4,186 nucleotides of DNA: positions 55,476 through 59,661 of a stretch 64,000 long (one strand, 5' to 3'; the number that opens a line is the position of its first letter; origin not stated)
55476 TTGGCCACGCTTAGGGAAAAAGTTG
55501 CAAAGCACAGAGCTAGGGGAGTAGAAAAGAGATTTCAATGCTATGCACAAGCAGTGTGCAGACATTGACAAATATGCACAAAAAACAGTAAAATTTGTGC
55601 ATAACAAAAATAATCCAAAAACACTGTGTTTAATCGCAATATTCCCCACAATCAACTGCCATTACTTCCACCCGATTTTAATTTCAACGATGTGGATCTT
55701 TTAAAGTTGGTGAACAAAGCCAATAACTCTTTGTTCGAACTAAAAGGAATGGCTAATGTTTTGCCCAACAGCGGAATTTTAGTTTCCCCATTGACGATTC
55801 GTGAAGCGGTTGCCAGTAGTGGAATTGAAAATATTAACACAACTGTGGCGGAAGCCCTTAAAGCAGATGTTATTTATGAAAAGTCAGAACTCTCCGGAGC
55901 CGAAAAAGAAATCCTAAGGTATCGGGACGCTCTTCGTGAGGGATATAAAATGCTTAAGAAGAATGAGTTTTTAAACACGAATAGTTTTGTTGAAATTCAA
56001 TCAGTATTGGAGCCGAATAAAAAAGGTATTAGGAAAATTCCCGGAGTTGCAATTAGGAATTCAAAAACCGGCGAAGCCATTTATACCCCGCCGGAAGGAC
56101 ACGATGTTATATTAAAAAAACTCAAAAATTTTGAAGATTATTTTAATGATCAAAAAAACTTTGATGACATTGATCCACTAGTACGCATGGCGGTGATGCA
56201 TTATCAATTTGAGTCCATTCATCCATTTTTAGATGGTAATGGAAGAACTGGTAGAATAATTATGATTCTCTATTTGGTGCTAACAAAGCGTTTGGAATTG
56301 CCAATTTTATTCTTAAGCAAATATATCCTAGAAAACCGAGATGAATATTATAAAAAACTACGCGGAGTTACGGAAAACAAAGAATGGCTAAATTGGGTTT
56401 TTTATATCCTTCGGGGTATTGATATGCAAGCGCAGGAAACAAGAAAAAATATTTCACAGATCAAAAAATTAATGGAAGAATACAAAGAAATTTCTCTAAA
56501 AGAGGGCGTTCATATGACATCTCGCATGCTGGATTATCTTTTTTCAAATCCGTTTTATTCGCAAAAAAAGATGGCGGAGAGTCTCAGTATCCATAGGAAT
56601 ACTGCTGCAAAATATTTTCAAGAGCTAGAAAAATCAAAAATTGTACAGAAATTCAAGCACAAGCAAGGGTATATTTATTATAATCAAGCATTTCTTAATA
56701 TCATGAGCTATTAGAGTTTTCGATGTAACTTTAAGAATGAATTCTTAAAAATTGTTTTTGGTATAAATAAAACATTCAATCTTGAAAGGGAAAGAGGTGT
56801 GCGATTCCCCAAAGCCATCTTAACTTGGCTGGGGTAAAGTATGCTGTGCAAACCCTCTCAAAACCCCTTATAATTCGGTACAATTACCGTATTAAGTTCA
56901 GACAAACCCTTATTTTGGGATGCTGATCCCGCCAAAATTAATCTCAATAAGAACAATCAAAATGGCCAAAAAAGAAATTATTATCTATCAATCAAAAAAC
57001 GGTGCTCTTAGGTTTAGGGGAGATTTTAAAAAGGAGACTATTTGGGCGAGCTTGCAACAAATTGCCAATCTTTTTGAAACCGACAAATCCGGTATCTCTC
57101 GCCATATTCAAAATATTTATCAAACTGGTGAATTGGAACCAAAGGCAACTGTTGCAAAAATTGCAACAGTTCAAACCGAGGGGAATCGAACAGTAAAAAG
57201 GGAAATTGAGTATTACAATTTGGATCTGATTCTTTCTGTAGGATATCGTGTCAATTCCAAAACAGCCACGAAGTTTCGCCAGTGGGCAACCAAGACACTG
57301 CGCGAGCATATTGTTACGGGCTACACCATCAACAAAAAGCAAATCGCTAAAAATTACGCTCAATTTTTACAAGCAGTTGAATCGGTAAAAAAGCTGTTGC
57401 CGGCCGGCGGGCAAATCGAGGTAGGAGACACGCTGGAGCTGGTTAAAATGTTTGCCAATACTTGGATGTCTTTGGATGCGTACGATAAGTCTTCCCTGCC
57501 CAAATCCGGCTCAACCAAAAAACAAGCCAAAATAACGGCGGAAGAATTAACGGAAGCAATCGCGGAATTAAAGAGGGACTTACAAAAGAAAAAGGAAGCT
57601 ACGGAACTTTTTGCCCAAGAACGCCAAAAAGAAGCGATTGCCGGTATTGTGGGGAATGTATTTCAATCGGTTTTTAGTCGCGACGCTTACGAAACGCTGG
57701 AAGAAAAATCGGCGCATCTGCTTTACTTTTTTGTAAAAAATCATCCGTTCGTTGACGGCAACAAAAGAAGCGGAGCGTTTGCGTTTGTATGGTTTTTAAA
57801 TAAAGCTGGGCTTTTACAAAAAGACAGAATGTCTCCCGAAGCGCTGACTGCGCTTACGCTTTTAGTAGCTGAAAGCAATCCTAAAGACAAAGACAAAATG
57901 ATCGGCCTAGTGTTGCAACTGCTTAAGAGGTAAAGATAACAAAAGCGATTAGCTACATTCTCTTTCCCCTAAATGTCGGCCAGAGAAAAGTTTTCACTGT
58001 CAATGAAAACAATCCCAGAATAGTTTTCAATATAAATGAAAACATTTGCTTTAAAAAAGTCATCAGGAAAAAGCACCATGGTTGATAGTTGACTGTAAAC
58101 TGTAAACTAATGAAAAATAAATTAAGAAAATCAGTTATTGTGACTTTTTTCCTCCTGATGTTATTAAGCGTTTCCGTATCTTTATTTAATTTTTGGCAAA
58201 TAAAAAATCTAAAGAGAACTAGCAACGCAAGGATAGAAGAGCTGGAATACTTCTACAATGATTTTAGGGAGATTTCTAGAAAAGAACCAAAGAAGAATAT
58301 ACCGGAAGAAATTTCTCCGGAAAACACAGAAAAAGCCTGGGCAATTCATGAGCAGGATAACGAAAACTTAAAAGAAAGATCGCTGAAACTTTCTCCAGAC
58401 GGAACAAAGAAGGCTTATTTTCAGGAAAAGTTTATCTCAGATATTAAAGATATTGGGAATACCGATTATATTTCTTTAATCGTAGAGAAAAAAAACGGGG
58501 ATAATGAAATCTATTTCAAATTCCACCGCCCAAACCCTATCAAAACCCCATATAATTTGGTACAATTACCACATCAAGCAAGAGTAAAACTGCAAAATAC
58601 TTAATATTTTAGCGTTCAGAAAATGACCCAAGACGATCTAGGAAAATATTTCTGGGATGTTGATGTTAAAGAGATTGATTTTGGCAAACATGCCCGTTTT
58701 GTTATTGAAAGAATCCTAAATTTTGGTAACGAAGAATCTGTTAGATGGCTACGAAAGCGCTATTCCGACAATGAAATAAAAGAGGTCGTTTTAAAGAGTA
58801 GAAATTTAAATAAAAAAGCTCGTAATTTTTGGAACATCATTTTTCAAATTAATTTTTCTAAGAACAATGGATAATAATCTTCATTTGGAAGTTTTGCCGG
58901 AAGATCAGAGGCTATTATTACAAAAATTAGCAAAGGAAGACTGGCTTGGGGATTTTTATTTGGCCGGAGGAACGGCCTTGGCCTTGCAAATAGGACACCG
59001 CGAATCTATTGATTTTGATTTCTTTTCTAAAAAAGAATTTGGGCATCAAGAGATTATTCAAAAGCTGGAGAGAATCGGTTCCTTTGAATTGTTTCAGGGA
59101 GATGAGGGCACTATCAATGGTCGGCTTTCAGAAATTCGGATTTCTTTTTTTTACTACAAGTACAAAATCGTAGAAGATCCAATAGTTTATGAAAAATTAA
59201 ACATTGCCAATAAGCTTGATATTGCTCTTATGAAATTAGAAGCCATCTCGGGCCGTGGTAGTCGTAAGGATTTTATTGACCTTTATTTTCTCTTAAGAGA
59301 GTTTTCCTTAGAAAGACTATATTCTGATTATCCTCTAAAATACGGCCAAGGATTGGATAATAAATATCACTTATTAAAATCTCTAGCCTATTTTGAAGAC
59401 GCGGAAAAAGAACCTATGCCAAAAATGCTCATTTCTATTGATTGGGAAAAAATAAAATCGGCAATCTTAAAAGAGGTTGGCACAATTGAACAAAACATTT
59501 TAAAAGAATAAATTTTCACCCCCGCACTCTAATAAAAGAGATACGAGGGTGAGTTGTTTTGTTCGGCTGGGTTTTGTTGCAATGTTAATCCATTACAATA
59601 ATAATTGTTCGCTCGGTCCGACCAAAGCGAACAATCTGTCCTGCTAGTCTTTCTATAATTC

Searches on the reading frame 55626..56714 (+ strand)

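Call 3: search_protein_families(library=pfam, proteins=[window:55626-56714:+], max_evalue=0.01)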
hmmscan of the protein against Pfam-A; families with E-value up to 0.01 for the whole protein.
window:55626-56714:+ (362 aa): 6 families
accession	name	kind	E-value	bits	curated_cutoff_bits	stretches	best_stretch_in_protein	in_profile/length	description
PF13784.11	Fic_N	-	1.3e-20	73.6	26.7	1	26-107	1-81/82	Fic/DOC family N-terminal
PF02661.23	Fic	-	4.1e-18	66.4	24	1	135-217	15-93/93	Fic/DOC family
PF21248.3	SoFic-like_C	-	5.2e-06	27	27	1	301-355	21-75/76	Protein adenylyltransferase SoFic-like, C-terminal domain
PF13730.12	HTH_36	-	0.0019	18.4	25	1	309-339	24-54/55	Helix-turn-helix domain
PF22979.2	HTH_69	-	0.0045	17.3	27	0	313-350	29-66/69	Winged helix-turn-helix domain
PF13412.12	HTH_24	-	0.0099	15.9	21.9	0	300-340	7-47/48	Winged helix-turn-helix DNA-binding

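Call 6: search_protein_families(library=padloc, proteins=[window:55626-56714:+], max_evalue=0.01)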
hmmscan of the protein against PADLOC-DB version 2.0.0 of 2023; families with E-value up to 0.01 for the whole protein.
window:55626-56714:+ (362 aa): 10 families
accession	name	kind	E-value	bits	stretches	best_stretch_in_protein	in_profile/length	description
PDLC03963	SoFic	-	3.9e-104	346.9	1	12-360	11-358/361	-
PDLC04840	PDC-S04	-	4.5e-17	60.5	1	55-246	10-197/227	-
PDLC04966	PDC-S24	-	6.1e-13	46.5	1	96-251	216-371/497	-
PDLC04836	PDC-S04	-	8.2e-13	46.1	1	184-258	154-222/244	-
PDLC04837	PDC-S04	-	1.2e-10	39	1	184-251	150-211/234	-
PDLC04839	PDC-S04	-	1.7e-08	32.4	1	162-221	100-163/205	-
PDLC04838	PDC-S04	-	6.3e-05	20.8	1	177-213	122-158/209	-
PDLC05078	PDC-S72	-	0.0004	17.6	0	267-346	287-366/377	-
PDLC01434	CasR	-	0.00058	17.8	1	300-353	132-183/191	"CAS-I,CAS-II,CAS-III,CAS-IV,CAS-V,CAS-VI; associated_signaling"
PDLC01268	CasR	-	0.0031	15.5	0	302-349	130-174/179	"CAS-I,CAS-II,CAS-III,CAS-IV,CAS-V,CAS-VI; associated_signaling"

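Call 7: search_protein_families(library=ncbifam, proteins=[window:55626-56714:+], max_evalue=0.01)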
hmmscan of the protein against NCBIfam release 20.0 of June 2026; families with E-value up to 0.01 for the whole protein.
window:55626-56714:+ (362 aa): 3 families
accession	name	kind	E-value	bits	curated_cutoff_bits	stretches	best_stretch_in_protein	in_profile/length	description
NF046030.1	ProtAdlyltaseSoFic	equivalog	2.2e-98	329.6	550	1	2-361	1-356/361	protein adenylyltransferase Fic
NF041381.1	XopAC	subfamily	0.0017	17.1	450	1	116-213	304-407/451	XopAC/AvrAC family type III secretion system effector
TIGR02613.1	mob_myst_B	hypoth_equivalog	0.0035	17.2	124.4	1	191-218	115-142/186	mobile mystery protein B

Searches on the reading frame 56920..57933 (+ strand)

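Call 3: search_protein_families(library=pfam, proteins=[window:56920-57933:+], max_evalue=0.01)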
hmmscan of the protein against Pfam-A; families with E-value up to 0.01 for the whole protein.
window:56920-57933:+ (337 aa): 2 families
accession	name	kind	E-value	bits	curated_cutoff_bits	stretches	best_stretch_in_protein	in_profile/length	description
PF13310.11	Virulence_RhuM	-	2.2e-24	86.6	33.7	1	76-145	1-70/252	Virulence protein RhuM family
PF02661.23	Fic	-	2.4e-12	48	24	1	227-293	20-93/93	Fic/DOC family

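Call 6: search_protein_families(library=padloc, proteins=[window:56920-57933:+], max_evalue=0.01)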
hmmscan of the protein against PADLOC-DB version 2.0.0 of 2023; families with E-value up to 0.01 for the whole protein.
window:56920-57933:+ (337 aa): 40 families (the best 25 are shown)
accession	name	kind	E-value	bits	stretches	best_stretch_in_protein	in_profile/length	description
PDLC04965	PDC-S23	-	6.5e-115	382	1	15-336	1-324/327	-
PDLC04964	PDC-S23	-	2.7e-102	340.4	1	15-335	1-327/331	-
PDLC04963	PDC-S23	-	7.6e-99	329.1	1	19-336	3-308/312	-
PDLC04848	PDC-S05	-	7.1e-70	233.9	2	18-231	3-217/291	-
PDLC04854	PDC-S05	-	1.1e-66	222.5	1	15-220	1-208/212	-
PDLC04872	PDC-S05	-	9.7e-57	189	1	17-158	4-145/152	-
PDLC04876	PDC-S05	-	3.9e-50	168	1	16-146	6-136/174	-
PDLC04853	PDC-S05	-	2.7e-48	162.8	1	16-145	4-133/336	-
PDLC04851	PDC-S05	-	1e-47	160.9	1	14-145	6-137/342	-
PDLC04852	PDC-S05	-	5.4e-47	158.4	1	14-145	7-138/346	-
PDLC04858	PDC-S05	-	9e-47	156.3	1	15-146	1-130/138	-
PDLC04879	PDC-S05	-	9.6e-46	154.5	1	16-143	3-128/285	-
PDLC04868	PDC-S05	-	2.2e-43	146.7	1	16-147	4-135/335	-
PDLC04874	PDC-S05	-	6.6e-43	144.1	1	16-158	4-141/165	-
PDLC04843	PDC-S05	-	3.8e-42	142.7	1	15-142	3-127/330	-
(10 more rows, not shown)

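Call 7: search_protein_families(library=ncbifam, proteins=[window:56920-57933:+], max_evalue=0.01)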
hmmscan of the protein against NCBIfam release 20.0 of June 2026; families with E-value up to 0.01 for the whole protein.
window:56920-57933:+ (337 aa): 1 family
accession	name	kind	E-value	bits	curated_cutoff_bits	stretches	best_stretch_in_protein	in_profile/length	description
TIGR01550.1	DOC_P1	subfamily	5.4e-10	39.5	38.65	1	214-320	7-109/122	type II toxin-antitoxin system death-on-curing family toxin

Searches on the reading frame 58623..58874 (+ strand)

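Call 3: search_protein_families(library=pfam, proteins=[window:58623-58874:+], max_evalue=0.01)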
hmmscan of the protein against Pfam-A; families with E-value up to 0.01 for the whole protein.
window:58623-58874:+ (83 aa): 1 family
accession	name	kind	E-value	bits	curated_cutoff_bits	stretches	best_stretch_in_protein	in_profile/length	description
PF21956.1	DUF6922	-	3.4e-18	65.3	27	1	8-56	4-52/52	Family of unknown function (DUF6922)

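Call 6: search_protein_families(library=padloc, proteins=[window:58623-58874:+], max_evalue=0.01)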
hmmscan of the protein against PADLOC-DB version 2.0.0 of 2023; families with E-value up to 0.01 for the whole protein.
window:58623-58874:+ (83 aa): 0 families

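Call 7: search_protein_families(library=ncbifam, proteins=[window:58623-58874:+], max_evalue=0.01)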
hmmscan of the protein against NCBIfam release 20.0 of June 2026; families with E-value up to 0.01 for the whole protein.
window:58623-58874:+ (83 aa): 0 families

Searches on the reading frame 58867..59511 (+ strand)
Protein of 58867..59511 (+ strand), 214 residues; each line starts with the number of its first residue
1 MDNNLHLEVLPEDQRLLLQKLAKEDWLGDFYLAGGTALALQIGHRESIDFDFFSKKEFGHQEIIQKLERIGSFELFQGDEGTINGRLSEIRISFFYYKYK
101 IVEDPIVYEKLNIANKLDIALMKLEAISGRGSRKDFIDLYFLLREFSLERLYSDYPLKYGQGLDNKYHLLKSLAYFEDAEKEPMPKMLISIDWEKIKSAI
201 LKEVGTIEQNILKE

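Call 3: search_protein_families(library=pfam, proteins=[window:58867-59511:+], max_evalue=0.01)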
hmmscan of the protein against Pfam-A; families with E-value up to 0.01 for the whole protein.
window:58867-59511:+ (214 aa): 1 family
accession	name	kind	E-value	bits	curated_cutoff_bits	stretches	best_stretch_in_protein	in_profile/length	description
PF08843.17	AbiEii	-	2.5e-15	57.5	22.5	2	16-100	2-91/238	Nucleotidyl transferase AbiEii toxin, Type IV TA system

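Call 6: search_protein_families(library=padloc, proteins=[window:58867-59511:+], max_evalue=0.01)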
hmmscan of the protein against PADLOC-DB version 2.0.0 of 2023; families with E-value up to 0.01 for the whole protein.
window:58867-59511:+ (214 aa): 11 families
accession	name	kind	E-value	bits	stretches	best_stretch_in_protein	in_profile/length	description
PDLC02298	AbiEii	-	2.7e-06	25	1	30-78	28-77/220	AbiEii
PDLC02307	AbiEii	-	2.8e-06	25.3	1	17-147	15-149/219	AbiEii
PDLC02288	AbiEii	-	3.1e-06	24.3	1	17-99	40-123/294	AbiEii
PDLC02328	AbiEii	-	4.7e-05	21.4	0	112-154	111-152/203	AbiEii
PDLC02299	AbiEii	-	0.00018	18.9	1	17-100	35-115/344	AbiEii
PDLC02330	AbiEii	-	0.00027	18.7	1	17-70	14-68/219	AbiEii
PDLC02313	AbiEii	-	0.00065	17.3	0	107-146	153-192/254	AbiEii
PDLC02326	AbiEii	-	0.0012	16.9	1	14-75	32-94/133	AbiEii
PDLC02304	AbiEii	-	0.0042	15.1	0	118-147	163-192/260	AbiEii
PDLC02291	AbiEii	-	0.006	13.9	0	17-72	46-96/310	AbiEii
PDLC02296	AbiEii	-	0.0065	13.7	0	17-63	33-80/282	AbiEii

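Call 7: search_protein_families(library=ncbifam, proteins=[window:58867-59511:+], max_evalue=0.01)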
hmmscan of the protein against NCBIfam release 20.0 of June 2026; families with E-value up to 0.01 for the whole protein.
window:58867-59511:+ (214 aa): 0 families
